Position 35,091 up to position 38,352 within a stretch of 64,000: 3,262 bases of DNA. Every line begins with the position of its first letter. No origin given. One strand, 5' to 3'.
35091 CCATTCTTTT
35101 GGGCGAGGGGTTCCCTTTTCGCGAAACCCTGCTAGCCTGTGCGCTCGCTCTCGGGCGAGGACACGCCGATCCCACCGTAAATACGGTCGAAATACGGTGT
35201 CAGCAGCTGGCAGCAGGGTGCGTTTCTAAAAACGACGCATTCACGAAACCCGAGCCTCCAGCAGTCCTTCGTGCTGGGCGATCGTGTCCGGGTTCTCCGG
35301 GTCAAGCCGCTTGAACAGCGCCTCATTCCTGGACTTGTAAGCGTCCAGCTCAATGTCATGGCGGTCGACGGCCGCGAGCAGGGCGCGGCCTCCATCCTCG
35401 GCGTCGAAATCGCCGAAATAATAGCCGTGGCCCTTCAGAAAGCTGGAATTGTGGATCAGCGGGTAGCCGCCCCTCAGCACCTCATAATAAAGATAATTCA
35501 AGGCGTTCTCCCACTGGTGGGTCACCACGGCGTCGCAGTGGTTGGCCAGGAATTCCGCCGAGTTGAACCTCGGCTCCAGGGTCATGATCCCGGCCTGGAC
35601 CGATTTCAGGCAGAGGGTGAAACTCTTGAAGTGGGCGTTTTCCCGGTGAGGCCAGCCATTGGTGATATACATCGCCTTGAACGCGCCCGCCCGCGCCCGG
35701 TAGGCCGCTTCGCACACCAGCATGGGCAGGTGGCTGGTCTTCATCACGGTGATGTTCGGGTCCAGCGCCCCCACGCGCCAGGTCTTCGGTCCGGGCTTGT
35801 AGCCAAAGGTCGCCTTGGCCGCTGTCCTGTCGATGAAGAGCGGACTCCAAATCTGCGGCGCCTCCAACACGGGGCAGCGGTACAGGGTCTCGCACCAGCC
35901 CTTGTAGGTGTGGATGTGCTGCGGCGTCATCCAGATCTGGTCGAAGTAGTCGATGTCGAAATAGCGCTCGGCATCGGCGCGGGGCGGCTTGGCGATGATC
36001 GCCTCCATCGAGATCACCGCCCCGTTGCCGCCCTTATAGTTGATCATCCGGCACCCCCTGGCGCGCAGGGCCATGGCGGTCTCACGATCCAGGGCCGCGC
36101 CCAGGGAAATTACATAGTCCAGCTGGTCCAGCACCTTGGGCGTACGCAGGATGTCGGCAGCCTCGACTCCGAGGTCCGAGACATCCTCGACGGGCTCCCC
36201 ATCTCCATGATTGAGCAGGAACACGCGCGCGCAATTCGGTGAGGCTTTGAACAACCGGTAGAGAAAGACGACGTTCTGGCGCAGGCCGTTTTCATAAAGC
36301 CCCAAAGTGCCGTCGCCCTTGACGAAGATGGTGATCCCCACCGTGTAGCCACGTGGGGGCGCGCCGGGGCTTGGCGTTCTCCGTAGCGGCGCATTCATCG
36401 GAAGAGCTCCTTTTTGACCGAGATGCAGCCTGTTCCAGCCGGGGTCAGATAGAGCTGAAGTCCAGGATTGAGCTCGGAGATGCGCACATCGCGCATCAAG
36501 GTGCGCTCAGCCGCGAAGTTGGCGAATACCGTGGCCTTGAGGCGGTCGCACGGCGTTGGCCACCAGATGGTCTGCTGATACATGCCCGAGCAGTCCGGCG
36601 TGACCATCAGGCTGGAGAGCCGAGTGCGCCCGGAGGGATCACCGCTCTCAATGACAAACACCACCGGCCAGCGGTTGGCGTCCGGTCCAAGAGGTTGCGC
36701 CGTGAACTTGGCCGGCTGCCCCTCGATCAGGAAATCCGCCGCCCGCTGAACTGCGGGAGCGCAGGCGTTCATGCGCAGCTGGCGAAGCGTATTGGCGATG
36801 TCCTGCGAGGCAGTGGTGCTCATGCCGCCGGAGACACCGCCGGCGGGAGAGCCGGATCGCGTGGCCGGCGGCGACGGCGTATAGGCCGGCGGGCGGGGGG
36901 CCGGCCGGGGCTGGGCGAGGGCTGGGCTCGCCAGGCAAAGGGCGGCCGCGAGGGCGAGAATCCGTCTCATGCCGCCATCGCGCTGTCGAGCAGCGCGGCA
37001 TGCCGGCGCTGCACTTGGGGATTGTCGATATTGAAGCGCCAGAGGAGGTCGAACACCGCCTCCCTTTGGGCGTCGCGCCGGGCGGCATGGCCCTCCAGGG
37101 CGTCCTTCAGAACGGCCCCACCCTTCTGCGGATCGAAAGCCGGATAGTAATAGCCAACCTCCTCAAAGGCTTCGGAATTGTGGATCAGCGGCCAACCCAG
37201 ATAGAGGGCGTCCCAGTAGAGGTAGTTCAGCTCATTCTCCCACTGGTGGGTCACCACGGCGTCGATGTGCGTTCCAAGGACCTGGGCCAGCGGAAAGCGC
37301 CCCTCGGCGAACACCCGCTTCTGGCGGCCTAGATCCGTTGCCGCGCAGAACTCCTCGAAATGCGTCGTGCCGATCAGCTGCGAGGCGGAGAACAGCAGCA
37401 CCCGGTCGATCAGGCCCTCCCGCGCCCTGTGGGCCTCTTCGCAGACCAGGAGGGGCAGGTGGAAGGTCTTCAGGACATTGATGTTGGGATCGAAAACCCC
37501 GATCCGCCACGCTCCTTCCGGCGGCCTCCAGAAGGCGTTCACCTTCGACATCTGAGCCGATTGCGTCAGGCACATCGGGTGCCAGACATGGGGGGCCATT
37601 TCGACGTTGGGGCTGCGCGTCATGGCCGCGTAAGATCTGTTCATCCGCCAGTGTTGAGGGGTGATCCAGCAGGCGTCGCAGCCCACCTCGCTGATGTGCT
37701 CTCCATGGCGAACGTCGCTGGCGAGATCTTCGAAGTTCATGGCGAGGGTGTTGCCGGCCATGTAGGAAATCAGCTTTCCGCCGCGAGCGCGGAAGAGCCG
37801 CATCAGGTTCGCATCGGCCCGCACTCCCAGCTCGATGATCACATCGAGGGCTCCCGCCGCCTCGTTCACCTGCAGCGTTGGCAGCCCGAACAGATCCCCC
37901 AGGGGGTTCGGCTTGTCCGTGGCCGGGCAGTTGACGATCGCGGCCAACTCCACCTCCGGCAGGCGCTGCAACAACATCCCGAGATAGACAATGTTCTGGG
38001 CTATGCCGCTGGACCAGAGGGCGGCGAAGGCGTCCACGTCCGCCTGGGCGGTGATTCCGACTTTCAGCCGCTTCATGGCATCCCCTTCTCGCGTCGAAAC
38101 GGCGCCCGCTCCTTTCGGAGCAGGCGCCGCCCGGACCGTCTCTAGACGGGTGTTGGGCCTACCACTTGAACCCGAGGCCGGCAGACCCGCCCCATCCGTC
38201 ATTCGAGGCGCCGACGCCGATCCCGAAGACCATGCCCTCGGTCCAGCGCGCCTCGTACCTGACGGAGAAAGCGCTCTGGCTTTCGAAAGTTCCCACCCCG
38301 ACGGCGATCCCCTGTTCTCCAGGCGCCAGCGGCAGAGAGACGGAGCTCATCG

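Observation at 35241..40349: Candidate dedicated adhesin-glycosylation module: S/T/N-repeat trimeric autotransporter plus two paralogous GT-like unknowns plus a small secreted protein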

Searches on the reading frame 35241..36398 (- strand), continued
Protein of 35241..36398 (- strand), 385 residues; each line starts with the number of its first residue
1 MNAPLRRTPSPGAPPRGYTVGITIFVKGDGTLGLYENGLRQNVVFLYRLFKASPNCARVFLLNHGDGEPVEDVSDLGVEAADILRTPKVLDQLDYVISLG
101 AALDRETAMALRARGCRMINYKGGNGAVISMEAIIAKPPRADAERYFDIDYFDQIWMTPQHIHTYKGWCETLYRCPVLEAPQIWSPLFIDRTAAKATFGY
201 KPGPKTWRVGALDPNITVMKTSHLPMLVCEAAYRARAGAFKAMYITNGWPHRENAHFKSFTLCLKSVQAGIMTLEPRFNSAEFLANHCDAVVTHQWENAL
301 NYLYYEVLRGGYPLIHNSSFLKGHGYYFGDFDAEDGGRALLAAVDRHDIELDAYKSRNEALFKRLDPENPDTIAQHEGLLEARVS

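Call 47: search_solved_structures(query=A1, max_evalue=10, show_alignments=3)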
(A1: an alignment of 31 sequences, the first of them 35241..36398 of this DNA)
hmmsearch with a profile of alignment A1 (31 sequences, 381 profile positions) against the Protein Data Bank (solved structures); distinct sequences matched with E-value up to 10: 5.
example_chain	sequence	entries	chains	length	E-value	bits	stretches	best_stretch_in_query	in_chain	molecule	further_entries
2a3v_A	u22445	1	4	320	0.19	13.8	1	173-263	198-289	site-specific recombinase IntI4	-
8ov5_M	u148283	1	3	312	0.34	12.9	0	80-122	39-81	Peridinin-chlorophyll a-binding protein 1, chloroplastic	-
1ppr_M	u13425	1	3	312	0.39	12.7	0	80-122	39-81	PERIDININ-CHLOROPHYLL PROTEIN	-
3bob_A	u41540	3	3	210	1.3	11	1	313-344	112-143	Cadmium-specific carbonic anhydrase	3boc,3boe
3boh_A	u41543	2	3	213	1.8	10.5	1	313-341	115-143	Cadmium-specific carbonic anhydrase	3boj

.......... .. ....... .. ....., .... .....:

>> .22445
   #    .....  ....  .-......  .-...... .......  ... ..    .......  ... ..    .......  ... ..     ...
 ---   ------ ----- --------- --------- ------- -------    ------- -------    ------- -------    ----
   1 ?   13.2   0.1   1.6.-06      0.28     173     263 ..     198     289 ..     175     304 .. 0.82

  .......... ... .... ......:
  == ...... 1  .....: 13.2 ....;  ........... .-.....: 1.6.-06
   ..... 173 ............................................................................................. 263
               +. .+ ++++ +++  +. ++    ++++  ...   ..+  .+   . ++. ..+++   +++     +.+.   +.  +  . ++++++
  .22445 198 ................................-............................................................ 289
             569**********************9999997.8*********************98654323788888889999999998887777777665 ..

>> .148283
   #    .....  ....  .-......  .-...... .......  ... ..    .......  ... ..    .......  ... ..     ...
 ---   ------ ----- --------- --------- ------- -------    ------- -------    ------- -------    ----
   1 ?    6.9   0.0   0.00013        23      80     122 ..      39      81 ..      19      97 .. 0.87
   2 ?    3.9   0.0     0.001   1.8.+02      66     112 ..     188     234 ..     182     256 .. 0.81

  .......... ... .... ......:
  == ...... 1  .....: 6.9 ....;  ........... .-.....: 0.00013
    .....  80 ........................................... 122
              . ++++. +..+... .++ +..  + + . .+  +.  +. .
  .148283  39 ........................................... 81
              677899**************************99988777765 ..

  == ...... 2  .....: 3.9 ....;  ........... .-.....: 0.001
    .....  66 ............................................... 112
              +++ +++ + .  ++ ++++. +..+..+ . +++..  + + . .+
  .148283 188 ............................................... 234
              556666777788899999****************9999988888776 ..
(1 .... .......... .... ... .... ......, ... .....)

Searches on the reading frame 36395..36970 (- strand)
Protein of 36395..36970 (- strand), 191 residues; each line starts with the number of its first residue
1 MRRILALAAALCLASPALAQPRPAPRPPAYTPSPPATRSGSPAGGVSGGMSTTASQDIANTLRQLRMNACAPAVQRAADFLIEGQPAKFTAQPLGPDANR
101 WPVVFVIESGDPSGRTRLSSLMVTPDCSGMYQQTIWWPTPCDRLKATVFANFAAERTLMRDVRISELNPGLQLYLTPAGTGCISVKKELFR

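Call 3: search_protein_families(library=pfam, proteins=[window:36395-36970:-], max_evalue=0.1)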
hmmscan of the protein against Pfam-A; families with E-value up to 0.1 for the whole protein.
window:36395-36970:- (191 aa): 0 families

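Call 6: search_protein_families(library=ncbifam, proteins=[window:36395-36970:-], max_evalue=0.1)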
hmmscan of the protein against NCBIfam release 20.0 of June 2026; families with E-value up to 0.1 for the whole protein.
window:36395-36970:- (191 aa): 0 families

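Call 38: find_homologous_proteins(query=window:36395-36970:-, max_evalue=0.001)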
Query window:36395-36970:- (191 aa): 93 proteins with E <= 0.001 among 2253 candidates.
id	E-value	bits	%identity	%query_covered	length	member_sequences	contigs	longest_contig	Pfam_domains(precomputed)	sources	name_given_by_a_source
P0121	5.9e-122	422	100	100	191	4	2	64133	-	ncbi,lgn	ncbi:MAG: hypothetical protein U1E50_15710 [Caulobacteraceae bacterium]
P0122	2.2e-60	222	61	76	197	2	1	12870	-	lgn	-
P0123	2.4e-58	215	64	66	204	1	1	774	-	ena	-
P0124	4.3e-58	214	62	73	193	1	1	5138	-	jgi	jgi:hypothetical protein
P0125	4.7e-58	214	61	72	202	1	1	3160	-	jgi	jgi:hypothetical protein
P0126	4.8e-58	214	56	93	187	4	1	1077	-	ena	-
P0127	7.9e-57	210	61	73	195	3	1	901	-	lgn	-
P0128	1.1e-55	206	59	76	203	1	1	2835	-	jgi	jgi:hypothetical protein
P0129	1.7e-55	206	61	75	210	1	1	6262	-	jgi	jgi:hypothetical protein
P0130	2.3e-55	205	61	76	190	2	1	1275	-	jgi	jgi:hypothetical protein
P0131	3.6e-55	205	59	72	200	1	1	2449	-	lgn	-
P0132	5.5e-55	204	59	71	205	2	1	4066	-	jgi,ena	-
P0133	5.7e-55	204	59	72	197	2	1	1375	-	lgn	-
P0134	8.1e-55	204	56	88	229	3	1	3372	-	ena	-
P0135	1.0e-54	203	58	77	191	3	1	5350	-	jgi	jgi:hypothetical protein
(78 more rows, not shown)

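Call 43: find_encoding_contigs(protein=P0121, flank=6000, max_places=4)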
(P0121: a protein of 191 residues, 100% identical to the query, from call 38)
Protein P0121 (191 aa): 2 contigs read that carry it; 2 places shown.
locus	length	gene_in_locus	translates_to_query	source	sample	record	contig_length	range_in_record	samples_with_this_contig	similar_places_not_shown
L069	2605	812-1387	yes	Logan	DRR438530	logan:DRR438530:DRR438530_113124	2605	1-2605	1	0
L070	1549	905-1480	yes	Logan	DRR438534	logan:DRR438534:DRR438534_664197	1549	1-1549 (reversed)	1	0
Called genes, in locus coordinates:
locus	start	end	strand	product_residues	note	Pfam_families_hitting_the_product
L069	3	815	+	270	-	?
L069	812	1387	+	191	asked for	-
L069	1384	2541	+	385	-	PF10933:DUF2827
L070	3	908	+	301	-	?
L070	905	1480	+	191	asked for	-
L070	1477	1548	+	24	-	?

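Call 48: predict_structure(alignment_id=A2)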
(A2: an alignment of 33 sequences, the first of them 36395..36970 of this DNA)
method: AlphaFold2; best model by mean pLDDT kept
length: 191 residues; sequences in the alignment: 33
mean_pLDDT: 84.4   pTM: 0.65
mean pLDDT of the five models: 84.4, 84.3, 83.7, 83.4, 82.9
residues with pLDDT >= 90: 121; 70-90: 34; 50-70: 23; < 50: 13
segments of 3 or more residues with pLDDT < 50: 40-49
pLDDT, mean of each block of 10 residues (from residue 1): 53 57 79 67 43 91 95 94 95 89 95 89 95 94 93 91 93 96 95 86
secondary structure, 60 per line:
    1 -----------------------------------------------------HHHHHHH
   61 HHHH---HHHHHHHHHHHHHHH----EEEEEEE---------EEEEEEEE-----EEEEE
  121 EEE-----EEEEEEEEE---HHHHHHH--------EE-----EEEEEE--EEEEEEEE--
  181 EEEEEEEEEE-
elements in order: H54-64 H68-82 E87-93 E103-110 E116-123 E129-137 H141-147 E163-168 E171-178 E181-190

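Call 54: fold_search(model_id=the predicted structure, library=pdb)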
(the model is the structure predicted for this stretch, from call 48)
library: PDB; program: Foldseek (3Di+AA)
matches with E <= 10: 924; with E <= 0.001: 0
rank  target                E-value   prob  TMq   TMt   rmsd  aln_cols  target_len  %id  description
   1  8uzl_C                2.6e-02  0.25  0.16  0.20  11.5       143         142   10  Designed Transmembrane beta-barrel- TMB10_163 (released 2024-07-17)
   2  8uzl_D                3.4e-02  0.30  0.15  0.20  15.0       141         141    9  Designed Transmembrane beta-barrel- TMB10_163 (released 2024-07-17)
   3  4xrt_B                4.6e-02  0.44  0.20  0.14  13.6       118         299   15  Crystal structure of the di-domain ARO/CYC StfQ from the steffimycin biosynthetic pathway (released 2015-12-02)
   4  9gvj_B                4.6e-02  0.41  0.19  0.07   9.3       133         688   12  MUC5AC mucin amino acids 28 to 1483 (released 2024-12-04)
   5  9gvq_B                4.6e-02  0.41  0.19  0.05   9.3       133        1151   12  MUC5AC mucin amino acids 28 to 1483 (released 2024-12-04)
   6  8uzl_B                6.9e-02  0.16  0.16  0.20  11.6       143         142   10  Designed Transmembrane beta-barrel- TMB10_163 (released 2024-07-17)
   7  9gvj_A                9.2e-02  0.33  0.20  0.07   9.2       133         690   11  MUC5AC mucin amino acids 28 to 1483 (released 2024-12-04)
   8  9gvq_A                9.2e-02  0.33  0.20  0.05   9.2       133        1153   11  MUC5AC mucin amino acids 28 to 1483 (released 2024-12-04)
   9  4xrt_A                1.1e-01  0.30  0.20  0.14  13.6       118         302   15  Crystal structure of the di-domain ARO/CYC StfQ from the steffimycin biosynthetic pathway (released 2015-12-02)
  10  6tm2_A                1.2e-01  0.28  0.19  0.07   9.2       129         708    7  Human MUC2 AAs 21-1397 (released 2020-10-21)
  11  7a5o_C                1.2e-01  0.28  0.19  0.05   9.2       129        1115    7  Human MUC2 AAs 21-1397 (released 2020-10-21)
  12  7a5o_A                1.2e-01  0.28  0.19  0.04   9.2       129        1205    7  Human MUC2 AAs 21-1397 (released 2020-10-21)
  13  7phw_D                1.2e-01  0.14  0.14  0.11  11.1       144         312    5  PfCyRPA bound to monoclonal antibody Cy.004 Fab fragment (released 2022-02-09)
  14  7pov_A                1.3e-01  0.28  0.20  0.07   9.3       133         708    9  MUC2 Tubules of D1D2D3 domains (released 2022-02-16)
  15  6svk_B                1.5e-01  0.10  0.17  0.22  11.7       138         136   11  human Myeloid-derived growth factor (MYDGF) (released 2019-11-27)
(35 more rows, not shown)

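Call 77: search_protein_representatives(alignment_id=A2)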
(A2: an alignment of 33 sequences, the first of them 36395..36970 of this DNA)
Query: 33 sequences, 188 profile positions. Proteins with E-value up to 0.001 (for the whole library): 386; up to 1e-10: 207; up to 1e-30: 21. The best 150 are listed.
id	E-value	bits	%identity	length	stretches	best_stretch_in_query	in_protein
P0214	4.3e-72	258.2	-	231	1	18-188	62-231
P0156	2.2e-70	252.6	-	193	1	10-188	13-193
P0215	1.9e-67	243.1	-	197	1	12-188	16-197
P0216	1.9e-61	223.5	-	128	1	61-188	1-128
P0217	1.1e-57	211.2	-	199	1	27-188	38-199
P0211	4.2e-57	209.3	-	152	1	43-188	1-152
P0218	4.9e-55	202.6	-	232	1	25-188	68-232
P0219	2.8e-54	200.1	-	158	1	47-187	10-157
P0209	6.4e-52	192.4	-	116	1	85-188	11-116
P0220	3.0e-45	170.7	-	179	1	27-187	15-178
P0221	2.7e-44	167.6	-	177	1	34-188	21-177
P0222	5.9e-40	153.4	-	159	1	99-188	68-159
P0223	1.9e-38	148.5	-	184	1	44-188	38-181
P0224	5.5e-37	143.7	-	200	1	17-188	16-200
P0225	9.3e-37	143.0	-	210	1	13-188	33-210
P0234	2.9e-28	115.3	-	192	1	12-186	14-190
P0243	3.0e-22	95.7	-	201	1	12-188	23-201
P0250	2.6e-20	89.3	-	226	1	9-187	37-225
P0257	2.6e-19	86.1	-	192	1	6-187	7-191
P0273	3.6e-18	82.4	-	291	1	22-187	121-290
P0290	1.6e-17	80.3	-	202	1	9-187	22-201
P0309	2.0e-16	76.7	-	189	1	8-187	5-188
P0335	5.0e-15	72.1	-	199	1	9-186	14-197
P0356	7.2e-14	68.3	-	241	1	23-187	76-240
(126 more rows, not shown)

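Call 78: search_protein_families(library=pfam, proteins=[P0224, P0234, P0243, P0250, P0257, P0273, P0290, P0309, P0335, P0356], max_evalue=0.01)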
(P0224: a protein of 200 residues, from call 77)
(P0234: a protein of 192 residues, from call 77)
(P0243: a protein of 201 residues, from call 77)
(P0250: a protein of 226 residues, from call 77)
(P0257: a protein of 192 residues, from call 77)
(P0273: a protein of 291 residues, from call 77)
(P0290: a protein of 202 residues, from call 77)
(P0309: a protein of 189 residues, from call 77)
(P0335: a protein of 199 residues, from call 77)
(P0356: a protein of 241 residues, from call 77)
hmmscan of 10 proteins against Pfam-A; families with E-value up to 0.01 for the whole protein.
P0224 (200 aa): 0 families

P0234 (192 aa): 0 families

P0243 (201 aa): 0 families

P0250 (226 aa): 0 families

P0257 (192 aa): 0 families

P0273 (291 aa): 0 families

P0290 (202 aa): 0 families

P0309 (189 aa): 0 families

P0335 (199 aa): 0 families

P0356 (241 aa): 0 families

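Call 79: find_encoding_contigs(protein=P0257, flank=8000, max_places=3)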
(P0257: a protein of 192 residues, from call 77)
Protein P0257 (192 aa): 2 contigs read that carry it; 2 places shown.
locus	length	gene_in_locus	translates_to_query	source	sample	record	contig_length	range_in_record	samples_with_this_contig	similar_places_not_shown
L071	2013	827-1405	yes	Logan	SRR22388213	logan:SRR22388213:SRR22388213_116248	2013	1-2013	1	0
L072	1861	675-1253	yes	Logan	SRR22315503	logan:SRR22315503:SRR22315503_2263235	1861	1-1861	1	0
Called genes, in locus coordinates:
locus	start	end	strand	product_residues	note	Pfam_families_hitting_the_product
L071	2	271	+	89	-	?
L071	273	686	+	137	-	PF02472:ExbD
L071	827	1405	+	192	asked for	-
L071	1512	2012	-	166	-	?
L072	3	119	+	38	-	?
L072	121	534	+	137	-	PF02472:ExbD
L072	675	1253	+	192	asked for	-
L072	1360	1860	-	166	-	?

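Call 80: find_encoding_contigs(protein=P0234, flank=8000, max_places=3)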
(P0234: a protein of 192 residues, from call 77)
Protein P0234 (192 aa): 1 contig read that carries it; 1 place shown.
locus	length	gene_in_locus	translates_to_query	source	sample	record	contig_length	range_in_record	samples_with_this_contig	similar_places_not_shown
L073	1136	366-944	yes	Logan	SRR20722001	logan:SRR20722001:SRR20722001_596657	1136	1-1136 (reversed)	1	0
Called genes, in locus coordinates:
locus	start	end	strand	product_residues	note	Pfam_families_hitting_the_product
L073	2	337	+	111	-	?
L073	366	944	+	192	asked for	-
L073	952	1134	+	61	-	?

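Call 81: find_encoding_contigs(protein=P0290, flank=8000, max_places=3)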
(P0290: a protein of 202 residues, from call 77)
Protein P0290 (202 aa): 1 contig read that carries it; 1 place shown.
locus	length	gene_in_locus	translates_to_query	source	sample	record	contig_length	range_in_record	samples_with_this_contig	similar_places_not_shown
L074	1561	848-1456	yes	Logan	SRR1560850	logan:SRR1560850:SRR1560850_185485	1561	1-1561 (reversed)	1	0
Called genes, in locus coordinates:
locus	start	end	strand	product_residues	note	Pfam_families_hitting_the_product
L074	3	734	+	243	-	?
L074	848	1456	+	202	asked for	-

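Call 83: find_related_loci(query=A2, collection=metagenome_contigs, flank=7000)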
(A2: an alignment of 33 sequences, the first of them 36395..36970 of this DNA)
Query A2 (191 aa) in metagenome_contigs; peptide patterns used: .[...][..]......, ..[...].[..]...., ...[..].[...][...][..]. (x = any residue, [..] = any of these).
141 stretches matched a pattern; 49 encode a relative of the query (tblastn E <= 1e-3); 49 distinct loci.
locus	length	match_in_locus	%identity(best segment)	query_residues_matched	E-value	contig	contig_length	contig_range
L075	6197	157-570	60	55-191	2e-58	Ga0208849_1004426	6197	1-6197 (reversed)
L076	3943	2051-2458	59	57-191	9e-57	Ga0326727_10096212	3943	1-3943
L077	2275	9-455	54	46-191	8e-56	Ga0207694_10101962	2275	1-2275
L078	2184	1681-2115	57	49-191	3e-56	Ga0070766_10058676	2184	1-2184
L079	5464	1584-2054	54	40-191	2e-55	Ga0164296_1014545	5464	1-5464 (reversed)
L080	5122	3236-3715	51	35-191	7e-55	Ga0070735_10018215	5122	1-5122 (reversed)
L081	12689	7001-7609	48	5-191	1e-54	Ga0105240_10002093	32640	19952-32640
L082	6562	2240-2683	54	46-191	2e-54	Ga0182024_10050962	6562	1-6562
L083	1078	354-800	56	46-191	3e-57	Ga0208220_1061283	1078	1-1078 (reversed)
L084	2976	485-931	54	46-191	5e-54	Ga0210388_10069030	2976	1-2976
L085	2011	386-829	53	46-190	1e-53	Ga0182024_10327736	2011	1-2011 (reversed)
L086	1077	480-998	56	15-191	2e-54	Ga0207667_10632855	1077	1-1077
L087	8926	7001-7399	62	62-191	3e-51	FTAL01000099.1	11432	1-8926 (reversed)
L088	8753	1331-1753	52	52-191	3e-48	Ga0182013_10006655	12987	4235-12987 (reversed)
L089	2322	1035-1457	52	52-191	2e-48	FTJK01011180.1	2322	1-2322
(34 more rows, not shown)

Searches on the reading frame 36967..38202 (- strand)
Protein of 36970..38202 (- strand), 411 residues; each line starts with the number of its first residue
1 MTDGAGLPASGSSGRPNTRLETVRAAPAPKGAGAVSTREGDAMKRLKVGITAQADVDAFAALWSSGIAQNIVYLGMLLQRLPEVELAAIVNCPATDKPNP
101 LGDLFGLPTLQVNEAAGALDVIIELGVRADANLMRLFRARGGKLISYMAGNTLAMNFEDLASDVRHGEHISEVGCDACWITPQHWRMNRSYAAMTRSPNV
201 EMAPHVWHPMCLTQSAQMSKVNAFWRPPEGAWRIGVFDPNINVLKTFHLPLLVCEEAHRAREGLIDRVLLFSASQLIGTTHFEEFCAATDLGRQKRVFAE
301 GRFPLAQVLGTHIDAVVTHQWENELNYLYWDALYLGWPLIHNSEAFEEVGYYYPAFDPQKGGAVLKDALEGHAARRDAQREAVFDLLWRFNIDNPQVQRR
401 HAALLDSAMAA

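Call 3: search_protein_families(library=pfam, proteins=[window:36967-38076:-], max_evalue=0.1)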
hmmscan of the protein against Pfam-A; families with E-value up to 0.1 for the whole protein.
window:36967-38076:- (369 aa): 1 family
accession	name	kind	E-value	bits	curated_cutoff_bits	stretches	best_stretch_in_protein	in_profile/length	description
PF10933.14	DUF2827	-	5.2e-88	295.8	25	1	6-362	1-361/362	Protein of unknown function (DUF2827)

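Call 6: search_protein_families(library=ncbifam, proteins=[window:36967-38076:-], max_evalue=0.1)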
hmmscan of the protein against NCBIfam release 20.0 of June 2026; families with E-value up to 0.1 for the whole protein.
window:36967-38076:- (369 aa): 0 families

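Call 64: find_encoding_contigs(protein=window:36970-38076:-, flank=4000, max_places=5)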
Protein window:36970-38076:- (369 aa): no gene with exactly this product is on record in the collection.

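Call 65: find_encoding_contigs(protein=window:36970-38202:-, flank=4000, max_places=5)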
Protein window:36970-38202:- (411 aa): no gene with exactly this product is on record in the collection.
